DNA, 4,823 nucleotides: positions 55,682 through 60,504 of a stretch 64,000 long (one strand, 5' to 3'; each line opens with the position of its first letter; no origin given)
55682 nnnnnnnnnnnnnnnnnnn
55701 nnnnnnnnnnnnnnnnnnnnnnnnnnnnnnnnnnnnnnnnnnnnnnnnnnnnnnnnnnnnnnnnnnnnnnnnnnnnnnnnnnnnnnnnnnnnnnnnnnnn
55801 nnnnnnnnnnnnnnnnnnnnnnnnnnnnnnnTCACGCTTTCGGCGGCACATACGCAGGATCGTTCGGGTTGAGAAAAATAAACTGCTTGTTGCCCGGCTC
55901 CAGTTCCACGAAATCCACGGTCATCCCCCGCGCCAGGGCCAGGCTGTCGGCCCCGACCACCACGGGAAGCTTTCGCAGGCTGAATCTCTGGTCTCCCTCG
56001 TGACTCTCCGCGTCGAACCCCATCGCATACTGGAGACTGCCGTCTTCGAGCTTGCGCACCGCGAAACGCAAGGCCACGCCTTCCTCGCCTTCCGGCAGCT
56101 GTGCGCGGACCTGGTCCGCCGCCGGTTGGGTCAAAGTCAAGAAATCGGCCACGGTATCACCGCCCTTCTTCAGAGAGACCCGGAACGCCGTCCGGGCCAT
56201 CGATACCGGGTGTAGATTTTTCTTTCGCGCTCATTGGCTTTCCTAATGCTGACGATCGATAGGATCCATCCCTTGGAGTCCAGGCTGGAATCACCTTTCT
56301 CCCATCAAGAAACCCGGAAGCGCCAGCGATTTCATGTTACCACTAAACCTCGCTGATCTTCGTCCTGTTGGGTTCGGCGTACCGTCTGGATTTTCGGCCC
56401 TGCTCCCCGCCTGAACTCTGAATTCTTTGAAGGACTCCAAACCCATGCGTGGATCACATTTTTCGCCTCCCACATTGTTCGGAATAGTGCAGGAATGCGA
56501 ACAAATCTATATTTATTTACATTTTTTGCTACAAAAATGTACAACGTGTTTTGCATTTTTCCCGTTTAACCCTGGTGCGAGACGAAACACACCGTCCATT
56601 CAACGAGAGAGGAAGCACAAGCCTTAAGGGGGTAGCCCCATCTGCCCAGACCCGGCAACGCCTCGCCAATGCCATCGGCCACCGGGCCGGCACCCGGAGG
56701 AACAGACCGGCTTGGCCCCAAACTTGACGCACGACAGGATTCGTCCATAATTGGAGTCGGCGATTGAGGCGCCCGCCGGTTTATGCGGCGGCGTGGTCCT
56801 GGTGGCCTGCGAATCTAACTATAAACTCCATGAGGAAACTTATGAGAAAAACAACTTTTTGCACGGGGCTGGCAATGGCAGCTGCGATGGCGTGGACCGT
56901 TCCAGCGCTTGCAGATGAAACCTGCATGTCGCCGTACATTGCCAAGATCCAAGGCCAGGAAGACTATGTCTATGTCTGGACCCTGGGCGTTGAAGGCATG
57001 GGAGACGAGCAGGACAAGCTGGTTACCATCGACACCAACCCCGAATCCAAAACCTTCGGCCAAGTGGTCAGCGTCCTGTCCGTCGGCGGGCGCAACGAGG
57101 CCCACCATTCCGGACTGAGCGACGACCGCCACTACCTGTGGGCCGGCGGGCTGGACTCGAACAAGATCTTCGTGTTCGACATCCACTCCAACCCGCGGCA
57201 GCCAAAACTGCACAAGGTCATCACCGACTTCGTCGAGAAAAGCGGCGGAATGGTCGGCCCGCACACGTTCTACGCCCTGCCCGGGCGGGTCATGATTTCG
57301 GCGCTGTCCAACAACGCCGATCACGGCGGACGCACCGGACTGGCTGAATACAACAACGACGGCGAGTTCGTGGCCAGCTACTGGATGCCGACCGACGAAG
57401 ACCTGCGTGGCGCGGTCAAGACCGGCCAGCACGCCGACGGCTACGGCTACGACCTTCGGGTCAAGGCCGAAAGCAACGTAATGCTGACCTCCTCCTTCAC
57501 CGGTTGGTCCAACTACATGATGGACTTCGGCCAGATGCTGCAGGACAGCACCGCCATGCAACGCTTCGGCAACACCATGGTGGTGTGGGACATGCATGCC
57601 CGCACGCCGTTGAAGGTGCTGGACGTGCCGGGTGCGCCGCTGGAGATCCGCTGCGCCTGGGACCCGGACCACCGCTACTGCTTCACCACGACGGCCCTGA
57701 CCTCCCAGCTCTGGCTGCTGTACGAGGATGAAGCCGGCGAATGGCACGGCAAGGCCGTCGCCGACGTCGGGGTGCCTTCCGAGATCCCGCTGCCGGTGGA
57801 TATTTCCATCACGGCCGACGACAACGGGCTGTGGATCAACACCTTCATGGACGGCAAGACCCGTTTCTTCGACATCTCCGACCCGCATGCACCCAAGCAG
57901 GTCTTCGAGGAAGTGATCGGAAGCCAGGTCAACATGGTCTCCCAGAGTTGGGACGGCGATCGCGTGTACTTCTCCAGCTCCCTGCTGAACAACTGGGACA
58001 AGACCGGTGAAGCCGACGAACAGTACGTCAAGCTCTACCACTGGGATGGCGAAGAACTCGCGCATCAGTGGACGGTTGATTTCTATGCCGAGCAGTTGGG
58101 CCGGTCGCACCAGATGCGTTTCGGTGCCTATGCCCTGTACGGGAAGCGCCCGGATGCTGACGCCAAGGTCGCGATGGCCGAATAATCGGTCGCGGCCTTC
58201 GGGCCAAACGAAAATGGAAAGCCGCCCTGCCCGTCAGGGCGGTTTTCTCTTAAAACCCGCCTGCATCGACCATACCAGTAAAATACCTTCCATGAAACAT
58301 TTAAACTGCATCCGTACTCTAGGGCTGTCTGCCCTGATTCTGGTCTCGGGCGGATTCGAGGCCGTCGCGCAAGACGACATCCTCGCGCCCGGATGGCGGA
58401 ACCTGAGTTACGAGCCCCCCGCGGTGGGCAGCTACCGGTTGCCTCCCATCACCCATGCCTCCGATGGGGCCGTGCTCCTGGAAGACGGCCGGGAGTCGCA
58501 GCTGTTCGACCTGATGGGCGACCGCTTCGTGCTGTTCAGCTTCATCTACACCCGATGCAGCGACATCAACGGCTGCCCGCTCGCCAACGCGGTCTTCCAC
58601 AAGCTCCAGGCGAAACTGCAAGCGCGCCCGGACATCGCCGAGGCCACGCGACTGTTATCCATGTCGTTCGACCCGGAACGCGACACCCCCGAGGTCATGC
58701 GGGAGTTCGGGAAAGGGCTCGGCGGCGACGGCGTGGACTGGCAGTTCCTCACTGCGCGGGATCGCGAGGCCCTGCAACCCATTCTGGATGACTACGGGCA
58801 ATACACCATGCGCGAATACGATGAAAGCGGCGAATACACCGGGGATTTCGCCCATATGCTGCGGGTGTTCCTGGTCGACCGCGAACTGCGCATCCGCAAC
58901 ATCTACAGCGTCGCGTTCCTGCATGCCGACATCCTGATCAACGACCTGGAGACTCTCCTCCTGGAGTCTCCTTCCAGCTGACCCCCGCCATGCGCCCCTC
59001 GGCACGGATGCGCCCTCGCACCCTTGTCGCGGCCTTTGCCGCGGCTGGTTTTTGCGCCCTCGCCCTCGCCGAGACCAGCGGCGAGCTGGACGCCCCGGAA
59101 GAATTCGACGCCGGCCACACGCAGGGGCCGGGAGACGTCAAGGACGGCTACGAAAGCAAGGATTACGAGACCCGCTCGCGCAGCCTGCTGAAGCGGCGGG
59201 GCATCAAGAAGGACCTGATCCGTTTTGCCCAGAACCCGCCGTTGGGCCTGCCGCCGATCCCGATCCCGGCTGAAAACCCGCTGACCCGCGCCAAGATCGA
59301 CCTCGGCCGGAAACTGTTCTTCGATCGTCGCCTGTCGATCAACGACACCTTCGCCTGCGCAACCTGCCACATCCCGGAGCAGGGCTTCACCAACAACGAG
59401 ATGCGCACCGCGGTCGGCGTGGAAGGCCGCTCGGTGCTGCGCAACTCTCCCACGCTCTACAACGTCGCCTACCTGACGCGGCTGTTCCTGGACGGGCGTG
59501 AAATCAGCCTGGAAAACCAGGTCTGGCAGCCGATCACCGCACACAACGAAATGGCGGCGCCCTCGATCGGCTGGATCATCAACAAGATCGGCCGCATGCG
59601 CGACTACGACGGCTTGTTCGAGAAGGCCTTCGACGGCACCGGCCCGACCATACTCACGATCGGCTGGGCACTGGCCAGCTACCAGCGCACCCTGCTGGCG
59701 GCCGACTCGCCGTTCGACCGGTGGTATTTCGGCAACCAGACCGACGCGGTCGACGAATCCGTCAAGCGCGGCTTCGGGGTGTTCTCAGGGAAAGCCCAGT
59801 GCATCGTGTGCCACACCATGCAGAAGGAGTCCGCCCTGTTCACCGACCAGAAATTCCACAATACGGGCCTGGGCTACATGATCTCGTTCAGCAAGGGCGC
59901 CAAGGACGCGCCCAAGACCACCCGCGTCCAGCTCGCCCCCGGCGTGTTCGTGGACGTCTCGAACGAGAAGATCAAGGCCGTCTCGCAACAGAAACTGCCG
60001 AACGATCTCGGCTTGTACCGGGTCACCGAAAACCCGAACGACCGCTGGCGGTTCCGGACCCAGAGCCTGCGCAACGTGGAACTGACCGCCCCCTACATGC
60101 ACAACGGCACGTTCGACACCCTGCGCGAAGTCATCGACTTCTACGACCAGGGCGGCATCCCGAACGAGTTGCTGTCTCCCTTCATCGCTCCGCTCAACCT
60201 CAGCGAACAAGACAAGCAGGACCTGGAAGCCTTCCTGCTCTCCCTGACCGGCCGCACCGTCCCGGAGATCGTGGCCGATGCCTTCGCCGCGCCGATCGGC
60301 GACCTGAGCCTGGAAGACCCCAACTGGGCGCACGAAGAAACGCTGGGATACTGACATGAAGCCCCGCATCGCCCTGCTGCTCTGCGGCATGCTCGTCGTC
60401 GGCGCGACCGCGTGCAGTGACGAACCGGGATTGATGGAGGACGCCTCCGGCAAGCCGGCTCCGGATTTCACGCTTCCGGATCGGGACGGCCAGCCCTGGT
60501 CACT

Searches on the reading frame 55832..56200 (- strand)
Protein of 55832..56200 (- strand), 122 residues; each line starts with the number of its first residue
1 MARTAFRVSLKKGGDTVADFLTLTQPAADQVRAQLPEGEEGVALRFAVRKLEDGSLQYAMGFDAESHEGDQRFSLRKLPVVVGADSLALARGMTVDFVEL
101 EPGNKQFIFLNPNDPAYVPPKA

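Call 4: search_protein_families(library=pfam, proteins=[window:55832-56200:-], max_evalue=0.1)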
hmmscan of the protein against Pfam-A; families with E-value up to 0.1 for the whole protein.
window:55832-56200:- (122 aa): 1 family
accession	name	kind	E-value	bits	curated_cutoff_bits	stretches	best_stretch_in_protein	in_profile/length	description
PF01521.26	Fe-S_biosyn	-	2.7e-05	24.8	26.3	1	21-99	3-88/110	Iron-sulphur cluster biosynthesis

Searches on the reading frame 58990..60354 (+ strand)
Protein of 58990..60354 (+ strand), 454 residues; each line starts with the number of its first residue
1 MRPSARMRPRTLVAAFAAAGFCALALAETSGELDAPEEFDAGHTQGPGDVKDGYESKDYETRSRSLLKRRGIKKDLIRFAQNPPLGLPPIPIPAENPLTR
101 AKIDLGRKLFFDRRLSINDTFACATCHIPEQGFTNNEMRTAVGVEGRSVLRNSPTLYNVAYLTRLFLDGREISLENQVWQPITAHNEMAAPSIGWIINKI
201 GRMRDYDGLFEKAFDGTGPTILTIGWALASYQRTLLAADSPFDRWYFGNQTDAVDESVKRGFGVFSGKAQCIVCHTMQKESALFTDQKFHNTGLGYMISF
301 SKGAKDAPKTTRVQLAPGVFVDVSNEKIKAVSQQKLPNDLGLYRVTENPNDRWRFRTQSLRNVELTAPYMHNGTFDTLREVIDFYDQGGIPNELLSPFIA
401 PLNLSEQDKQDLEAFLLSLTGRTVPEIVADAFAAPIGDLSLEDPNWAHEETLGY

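Call 34: search_protein_families(library=pfam, proteins=[window:58990-60354:+], max_evalue=0.001)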
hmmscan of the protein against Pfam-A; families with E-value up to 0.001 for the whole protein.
window:58990-60354:+ (454 aa): 2 families
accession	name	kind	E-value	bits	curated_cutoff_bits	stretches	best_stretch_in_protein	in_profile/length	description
PF03150.19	CCP_MauG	-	2.3e-48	165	25.6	1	101-250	2-148/149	Di-haem cytochrome c peroxidase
PF00034.26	Cytochrom_C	-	0.00037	22.2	21.3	0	259-308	2-49/90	Cytochrome c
